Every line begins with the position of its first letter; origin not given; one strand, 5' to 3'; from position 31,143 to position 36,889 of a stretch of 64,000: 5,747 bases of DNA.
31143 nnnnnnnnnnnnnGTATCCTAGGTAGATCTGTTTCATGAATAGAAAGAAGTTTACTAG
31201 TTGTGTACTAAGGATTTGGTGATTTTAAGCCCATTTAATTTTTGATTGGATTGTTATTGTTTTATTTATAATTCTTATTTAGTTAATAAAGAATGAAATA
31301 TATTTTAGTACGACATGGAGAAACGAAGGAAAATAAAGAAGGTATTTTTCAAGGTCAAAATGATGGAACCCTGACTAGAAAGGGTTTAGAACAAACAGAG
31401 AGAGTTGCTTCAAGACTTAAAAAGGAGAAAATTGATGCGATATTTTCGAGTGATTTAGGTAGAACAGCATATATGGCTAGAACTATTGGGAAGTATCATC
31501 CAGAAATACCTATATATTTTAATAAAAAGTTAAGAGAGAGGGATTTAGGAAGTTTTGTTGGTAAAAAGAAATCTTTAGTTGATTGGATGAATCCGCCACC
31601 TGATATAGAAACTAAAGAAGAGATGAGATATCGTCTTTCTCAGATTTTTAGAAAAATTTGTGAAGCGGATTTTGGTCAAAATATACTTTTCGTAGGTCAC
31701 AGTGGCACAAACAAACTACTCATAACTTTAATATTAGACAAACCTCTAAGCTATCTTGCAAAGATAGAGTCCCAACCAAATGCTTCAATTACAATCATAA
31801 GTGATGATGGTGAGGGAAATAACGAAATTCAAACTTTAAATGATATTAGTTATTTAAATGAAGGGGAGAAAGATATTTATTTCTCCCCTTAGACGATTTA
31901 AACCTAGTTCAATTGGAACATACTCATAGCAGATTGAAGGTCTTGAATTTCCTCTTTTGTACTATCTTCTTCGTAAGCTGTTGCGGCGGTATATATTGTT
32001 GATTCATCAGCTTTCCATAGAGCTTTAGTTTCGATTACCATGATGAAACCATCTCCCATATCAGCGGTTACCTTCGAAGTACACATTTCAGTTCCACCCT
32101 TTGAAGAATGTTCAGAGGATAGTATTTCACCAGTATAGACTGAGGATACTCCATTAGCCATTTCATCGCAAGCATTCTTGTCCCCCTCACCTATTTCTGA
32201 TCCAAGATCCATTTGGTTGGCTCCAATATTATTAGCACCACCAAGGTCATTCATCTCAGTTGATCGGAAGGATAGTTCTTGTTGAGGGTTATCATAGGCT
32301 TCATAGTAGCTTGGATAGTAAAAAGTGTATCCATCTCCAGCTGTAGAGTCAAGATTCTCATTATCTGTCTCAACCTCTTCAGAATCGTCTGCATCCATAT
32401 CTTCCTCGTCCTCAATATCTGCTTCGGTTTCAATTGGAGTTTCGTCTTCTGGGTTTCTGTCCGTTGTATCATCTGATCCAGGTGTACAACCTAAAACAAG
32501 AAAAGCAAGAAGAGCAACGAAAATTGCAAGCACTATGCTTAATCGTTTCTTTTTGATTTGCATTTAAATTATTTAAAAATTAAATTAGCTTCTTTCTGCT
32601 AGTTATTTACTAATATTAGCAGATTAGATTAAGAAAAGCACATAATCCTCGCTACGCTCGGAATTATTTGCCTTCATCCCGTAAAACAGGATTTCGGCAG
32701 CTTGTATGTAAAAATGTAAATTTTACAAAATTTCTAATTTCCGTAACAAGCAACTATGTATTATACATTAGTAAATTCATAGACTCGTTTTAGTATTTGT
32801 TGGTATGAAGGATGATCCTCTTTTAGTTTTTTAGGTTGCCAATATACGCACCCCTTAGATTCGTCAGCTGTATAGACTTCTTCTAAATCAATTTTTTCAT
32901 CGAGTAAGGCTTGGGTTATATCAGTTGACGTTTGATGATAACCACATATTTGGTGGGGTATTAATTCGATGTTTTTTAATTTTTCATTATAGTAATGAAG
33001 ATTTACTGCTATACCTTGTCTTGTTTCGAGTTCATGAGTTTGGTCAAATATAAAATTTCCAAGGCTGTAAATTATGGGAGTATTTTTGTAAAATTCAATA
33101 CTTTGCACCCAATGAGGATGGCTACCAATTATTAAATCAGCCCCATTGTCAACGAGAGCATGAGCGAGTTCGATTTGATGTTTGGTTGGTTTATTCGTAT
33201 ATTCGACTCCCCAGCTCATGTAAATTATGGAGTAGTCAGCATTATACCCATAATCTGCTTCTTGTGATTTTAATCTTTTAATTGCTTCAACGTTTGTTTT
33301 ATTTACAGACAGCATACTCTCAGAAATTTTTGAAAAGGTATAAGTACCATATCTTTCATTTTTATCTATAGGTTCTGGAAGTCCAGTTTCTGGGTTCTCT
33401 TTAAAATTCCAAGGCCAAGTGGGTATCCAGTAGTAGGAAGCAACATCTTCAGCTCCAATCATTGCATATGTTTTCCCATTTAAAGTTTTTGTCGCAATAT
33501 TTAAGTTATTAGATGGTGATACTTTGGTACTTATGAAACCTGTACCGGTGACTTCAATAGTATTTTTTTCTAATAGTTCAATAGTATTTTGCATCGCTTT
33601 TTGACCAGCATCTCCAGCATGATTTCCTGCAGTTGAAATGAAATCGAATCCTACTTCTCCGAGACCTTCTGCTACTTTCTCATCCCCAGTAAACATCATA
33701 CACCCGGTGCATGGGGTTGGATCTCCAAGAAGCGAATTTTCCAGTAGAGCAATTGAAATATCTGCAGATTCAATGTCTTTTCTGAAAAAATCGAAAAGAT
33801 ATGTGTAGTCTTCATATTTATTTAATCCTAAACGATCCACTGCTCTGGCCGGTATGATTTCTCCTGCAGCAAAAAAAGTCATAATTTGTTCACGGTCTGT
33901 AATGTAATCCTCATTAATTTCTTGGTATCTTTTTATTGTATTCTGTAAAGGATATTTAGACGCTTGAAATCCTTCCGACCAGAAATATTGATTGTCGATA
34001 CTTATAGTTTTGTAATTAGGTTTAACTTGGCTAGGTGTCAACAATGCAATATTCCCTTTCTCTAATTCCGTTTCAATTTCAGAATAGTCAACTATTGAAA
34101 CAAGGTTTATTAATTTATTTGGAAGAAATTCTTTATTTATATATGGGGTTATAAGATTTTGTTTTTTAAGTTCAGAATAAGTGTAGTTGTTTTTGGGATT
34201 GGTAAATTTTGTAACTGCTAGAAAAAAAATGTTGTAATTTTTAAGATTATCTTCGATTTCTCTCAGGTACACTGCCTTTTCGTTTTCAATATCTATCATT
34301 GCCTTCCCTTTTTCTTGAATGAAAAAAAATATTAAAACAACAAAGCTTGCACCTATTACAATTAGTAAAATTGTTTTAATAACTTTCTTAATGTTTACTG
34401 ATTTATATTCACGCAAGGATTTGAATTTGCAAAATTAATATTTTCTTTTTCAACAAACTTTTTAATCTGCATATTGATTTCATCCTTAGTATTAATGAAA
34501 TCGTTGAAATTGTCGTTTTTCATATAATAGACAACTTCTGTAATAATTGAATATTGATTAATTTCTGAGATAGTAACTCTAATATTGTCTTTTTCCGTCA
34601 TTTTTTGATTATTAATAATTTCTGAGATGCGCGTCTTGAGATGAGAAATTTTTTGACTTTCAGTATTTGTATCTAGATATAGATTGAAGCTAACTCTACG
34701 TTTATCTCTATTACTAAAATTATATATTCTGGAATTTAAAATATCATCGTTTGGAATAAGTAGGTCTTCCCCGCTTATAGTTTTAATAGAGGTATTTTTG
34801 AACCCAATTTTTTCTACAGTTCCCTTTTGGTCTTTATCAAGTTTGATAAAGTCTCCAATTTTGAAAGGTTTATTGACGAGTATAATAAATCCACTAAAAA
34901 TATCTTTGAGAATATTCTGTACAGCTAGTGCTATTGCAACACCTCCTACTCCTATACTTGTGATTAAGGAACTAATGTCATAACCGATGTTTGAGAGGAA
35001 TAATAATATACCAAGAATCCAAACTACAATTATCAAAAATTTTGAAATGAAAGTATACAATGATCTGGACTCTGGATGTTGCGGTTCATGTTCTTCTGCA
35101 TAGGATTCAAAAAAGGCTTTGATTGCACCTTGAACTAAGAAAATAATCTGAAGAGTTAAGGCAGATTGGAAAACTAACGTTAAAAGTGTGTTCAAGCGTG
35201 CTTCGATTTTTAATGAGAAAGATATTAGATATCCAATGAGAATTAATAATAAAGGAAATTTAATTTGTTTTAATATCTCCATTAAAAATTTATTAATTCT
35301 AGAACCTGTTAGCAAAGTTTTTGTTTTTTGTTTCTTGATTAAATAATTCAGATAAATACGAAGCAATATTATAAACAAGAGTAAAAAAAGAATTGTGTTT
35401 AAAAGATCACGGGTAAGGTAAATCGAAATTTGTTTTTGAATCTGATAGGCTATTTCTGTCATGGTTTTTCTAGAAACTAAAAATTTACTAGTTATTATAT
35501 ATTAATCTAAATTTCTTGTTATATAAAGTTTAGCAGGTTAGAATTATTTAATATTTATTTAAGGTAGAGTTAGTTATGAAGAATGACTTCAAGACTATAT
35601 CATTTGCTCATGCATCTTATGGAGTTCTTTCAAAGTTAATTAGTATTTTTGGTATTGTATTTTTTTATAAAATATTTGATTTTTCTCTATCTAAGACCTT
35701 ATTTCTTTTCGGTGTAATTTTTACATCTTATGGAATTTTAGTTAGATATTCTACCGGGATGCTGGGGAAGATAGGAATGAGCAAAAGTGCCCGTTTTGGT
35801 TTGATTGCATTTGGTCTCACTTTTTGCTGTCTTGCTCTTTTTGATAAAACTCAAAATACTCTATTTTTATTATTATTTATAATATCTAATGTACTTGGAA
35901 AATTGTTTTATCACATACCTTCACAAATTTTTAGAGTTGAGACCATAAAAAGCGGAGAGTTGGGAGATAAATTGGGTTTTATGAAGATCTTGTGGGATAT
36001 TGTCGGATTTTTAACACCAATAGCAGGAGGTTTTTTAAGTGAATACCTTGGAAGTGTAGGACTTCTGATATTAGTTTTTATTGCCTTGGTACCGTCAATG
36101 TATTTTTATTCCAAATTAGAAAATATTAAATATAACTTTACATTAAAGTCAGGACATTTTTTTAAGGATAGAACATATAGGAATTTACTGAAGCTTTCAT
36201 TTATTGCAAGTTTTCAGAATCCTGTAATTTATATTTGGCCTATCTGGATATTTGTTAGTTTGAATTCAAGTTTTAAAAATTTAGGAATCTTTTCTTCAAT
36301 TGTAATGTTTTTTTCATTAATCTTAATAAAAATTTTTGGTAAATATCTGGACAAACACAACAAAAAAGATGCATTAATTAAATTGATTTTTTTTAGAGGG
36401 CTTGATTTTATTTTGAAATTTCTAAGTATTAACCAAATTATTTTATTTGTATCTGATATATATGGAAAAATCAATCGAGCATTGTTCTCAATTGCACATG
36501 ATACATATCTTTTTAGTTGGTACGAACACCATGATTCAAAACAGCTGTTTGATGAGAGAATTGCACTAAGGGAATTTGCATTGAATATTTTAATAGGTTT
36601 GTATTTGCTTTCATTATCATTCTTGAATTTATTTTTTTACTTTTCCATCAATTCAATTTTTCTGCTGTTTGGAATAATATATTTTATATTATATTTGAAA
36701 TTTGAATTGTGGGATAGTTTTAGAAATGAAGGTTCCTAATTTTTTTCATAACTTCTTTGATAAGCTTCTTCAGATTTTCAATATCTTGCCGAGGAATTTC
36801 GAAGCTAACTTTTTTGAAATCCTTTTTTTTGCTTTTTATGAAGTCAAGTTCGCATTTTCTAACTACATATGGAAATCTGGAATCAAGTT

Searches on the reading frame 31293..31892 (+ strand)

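Call 34: search_protein_families(library=pfam, proteins=[window:31293-31892:+], max_evalue=0.001)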
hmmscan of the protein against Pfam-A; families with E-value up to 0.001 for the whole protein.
window:31293-31892:+ (199 aa): 1 family
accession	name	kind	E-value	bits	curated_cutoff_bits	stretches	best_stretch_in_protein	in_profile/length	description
PF00300.27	His_Phos_1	-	8e-40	137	21.7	1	4-184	2-193/194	Histidine phosphatase superfamily (branch 1)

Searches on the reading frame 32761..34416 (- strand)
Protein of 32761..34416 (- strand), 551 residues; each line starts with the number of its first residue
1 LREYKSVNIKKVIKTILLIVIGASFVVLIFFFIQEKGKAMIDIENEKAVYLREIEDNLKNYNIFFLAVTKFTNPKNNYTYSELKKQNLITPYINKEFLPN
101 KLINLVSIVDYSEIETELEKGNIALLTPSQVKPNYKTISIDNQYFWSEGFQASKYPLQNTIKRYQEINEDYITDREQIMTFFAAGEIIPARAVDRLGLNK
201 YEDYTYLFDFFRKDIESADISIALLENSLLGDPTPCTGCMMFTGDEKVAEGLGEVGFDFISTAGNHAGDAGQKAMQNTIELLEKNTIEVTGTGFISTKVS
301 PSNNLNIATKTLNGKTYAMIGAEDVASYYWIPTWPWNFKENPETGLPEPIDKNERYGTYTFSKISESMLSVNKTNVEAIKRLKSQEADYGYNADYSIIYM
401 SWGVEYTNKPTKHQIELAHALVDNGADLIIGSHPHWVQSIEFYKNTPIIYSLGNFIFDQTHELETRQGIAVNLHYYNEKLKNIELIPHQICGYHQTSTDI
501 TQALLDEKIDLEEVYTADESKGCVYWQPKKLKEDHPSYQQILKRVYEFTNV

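Call 34: search_protein_families(library=pfam, proteins=[window:32761-34416:-], max_evalue=0.001)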
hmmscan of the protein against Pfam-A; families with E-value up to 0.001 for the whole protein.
window:32761-34416:- (551 aa): 1 family
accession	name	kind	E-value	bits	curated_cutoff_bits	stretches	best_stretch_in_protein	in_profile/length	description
PF09587.15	PGA_cap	-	3e-55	187.9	27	1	180-459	1-255/255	Bacterial capsule synthesis protein PGA_cap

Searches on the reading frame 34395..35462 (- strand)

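Call 34: search_protein_families(library=pfam, proteins=[window:34395-35462:-], max_evalue=0.001)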
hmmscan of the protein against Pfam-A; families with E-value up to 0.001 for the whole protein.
window:34395-35462:- (355 aa): 4 families
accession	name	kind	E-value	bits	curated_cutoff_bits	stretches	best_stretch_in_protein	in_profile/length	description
PF00924.24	MS_channel_2nd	-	7.1e-20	71.3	20.2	1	183-250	1-67/68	Mechanosensitive ion channel, beta-domain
PF21088.3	MS_channel_1st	-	9.5e-08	32.3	23.1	1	142-182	2-42/42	Mechanosensitive ion channel, transmembrane helices 2/3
PF21082.3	MS_channel_3rd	-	4.8e-06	27.3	21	1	259-344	3-88/88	Mechanosensitive ion channel MscS, C-terminal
PF25237.1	MSL2_3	-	0.00011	23.2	34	1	97-181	46-129/130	Mechanosensitive channel protein 2/3 domain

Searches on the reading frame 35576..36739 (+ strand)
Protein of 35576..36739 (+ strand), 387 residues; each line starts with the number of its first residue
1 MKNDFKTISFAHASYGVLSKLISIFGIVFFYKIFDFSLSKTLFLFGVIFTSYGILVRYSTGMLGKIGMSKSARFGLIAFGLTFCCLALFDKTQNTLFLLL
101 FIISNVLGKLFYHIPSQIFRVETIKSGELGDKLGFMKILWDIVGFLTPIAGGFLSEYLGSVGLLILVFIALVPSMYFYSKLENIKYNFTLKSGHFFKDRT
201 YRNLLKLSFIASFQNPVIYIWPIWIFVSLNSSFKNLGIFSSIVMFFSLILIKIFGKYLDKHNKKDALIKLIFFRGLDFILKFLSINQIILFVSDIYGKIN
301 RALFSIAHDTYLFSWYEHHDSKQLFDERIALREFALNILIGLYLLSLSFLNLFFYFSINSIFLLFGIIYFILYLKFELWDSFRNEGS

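Call 35: search_protein_families(library=pfam, proteins=[window:35576-36739:+], max_evalue=0.001)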
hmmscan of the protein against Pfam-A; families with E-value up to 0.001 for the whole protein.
window:35576-36739:+ (387 aa): 1 family
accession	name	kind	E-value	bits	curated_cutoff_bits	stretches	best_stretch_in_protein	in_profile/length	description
PF07690.21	MFS_1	-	8.2e-08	32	33.4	1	13-280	6-284/347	Major Facilitator Superfamily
